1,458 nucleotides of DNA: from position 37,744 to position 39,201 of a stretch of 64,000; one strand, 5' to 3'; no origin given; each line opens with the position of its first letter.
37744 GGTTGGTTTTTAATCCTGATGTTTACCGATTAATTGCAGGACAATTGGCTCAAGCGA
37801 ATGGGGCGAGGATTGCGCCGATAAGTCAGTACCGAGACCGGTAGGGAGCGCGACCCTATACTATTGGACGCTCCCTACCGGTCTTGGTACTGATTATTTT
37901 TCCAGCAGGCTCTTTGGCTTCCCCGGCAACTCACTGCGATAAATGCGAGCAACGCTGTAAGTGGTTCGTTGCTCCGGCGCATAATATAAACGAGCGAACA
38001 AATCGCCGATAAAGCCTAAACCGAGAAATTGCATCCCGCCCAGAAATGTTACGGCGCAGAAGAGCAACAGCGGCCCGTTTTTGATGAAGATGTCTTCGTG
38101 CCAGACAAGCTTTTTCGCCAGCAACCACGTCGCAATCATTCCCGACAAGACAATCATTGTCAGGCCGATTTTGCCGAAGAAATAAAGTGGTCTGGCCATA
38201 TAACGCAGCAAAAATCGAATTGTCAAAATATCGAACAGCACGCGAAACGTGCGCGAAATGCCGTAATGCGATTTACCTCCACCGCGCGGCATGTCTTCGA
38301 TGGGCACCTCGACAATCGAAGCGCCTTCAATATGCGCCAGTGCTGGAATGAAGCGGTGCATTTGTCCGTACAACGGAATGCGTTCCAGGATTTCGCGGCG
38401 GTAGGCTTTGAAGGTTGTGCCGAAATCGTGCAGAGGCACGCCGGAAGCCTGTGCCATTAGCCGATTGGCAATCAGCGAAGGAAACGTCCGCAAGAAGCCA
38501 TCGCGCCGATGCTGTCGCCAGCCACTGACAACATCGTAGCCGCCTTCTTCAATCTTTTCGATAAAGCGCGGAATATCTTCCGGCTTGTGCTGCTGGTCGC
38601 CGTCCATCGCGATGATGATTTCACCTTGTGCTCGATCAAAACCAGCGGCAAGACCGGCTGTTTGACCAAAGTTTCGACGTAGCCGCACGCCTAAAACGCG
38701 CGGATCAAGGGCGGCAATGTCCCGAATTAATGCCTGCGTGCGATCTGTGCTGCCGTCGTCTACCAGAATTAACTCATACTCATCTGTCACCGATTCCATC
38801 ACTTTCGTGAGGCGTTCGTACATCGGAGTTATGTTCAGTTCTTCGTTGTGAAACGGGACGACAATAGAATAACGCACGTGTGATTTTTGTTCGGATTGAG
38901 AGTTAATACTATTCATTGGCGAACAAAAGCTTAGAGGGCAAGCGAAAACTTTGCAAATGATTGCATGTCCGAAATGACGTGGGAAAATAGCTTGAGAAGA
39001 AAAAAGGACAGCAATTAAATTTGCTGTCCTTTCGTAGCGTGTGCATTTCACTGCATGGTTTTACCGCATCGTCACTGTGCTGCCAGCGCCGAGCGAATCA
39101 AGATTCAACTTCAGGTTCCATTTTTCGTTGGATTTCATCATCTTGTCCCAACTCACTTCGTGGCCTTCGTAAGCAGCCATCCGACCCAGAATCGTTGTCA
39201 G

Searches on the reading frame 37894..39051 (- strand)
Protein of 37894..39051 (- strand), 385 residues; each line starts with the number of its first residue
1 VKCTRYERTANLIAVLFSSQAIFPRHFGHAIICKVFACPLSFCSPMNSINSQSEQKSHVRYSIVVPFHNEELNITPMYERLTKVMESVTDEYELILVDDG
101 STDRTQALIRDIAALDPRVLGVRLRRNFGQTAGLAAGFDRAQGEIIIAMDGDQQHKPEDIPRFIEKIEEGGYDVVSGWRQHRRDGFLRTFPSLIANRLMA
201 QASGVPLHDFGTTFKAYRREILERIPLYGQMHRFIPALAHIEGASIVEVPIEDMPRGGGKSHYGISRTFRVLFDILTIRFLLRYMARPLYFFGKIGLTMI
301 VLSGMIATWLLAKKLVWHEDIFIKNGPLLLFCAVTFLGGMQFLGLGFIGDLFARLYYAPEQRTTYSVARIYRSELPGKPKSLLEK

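Call 7: search_protein_families(library=pfam, proteins=[window:37894-39051:-], max_evalue=0.001)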
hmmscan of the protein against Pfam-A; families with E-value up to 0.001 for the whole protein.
window:37894-39051:- (385 aa): 2 families
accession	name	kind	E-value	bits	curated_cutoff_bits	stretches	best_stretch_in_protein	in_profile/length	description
PF00535.33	Glycos_transf_2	-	4e-36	124.9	23.3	1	62-225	1-167/168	Glycosyl transferase family 2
PF10111.15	Glyco_tranf_2_2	-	5.9e-07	29.7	27.3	1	62-157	1-96/276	Glycosyltransferase like family 2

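Call 15: search_protein_families(library=ncbifam, proteins=[window:37894-39051:-], max_evalue=0.00001)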
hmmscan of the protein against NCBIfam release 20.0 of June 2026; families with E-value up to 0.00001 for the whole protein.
window:37894-39051:- (385 aa): 16 families
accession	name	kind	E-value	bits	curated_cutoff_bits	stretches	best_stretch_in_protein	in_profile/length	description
NF007986.1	PRK10714.1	equivalog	1.8e-55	188.2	529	1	60-372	7-313/316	undecaprenyl-phosphate 4-deoxy-4-formamido-L-arabinose transferase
NF047588.1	GlcsyltransPgfSStrep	equivalog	2.6e-47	161.6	500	1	60-367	2-302/308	glycosyltransferase PgfS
TIGR04182.1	glyco_TIGR04182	equivalog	2.3e-17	63.3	325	1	62-355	3-285/293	S-layer glycoprotein N-glycosyltransferase AglJ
TIGR03937.1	PgaC_IcaA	equivalog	3.3e-15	56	422.3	1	51-155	37-138/407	poly-beta-1,6-N-acetyl-D-glucosamine synthase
NF041391.1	DPhHxTase_Halo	equivalog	1.4e-12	47.1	375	1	83-226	15-154/213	dolichyl-phosphate hexose transferase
NF047683.1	TeichurnBiosyTuaG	equivalog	1e-11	45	400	1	60-172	7-116/252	teichuronic acid biosynthesis protein TuaG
NF041875.1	EPS_EpsD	equivalog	4e-11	42.9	370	1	62-177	2-114/325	exopolysaccharide biosynthesis glycosyltransferase EpsD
NF045692.1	OglycostaseCruG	equivalog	1.9e-10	40.2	600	1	45-176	29-161/386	2'-O-glycosyltransferase CruG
NF007482.0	PRK10073.1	equivalog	3e-10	39.6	423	1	57-177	4-120/334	glycosyltransferase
NF058614.1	PPMAGASynPpgS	equivalog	3.9e-10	39.5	370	1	63-191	4-125/226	polyprenyl-phospho-N-acetylgalactosaminyl synthase PpgS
TIGR03965.1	mycofact_glyco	equivalog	1.4e-09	37.4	280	1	55-159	70-171/467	mycofactocin biosynthesis glycosyltransferase MftF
TIGR04283.1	glyco_like_mftF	equivalog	3.6e-09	36.5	182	1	62-166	2-95/221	TIGR04283 family arsenosugar biosynthesis glycosyltransferase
TIGR04242.1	nodulat_NodC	equivalog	2.5e-07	30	550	1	52-169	41-158/395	chitooligosaccharide synthase NodC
NF050050.1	ProtGlycPglI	equivalog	3e-07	30.1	500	1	80-187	20-127/306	GalNAc(5)-diNAcBac-PP-undecaprenol beta-1,3-glucosyltransferase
NF010496.0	PRK13915.1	equivalog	1.8e-06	27.3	262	1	46-155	18-129/307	glucosyl-3-phosphoglycerate synthase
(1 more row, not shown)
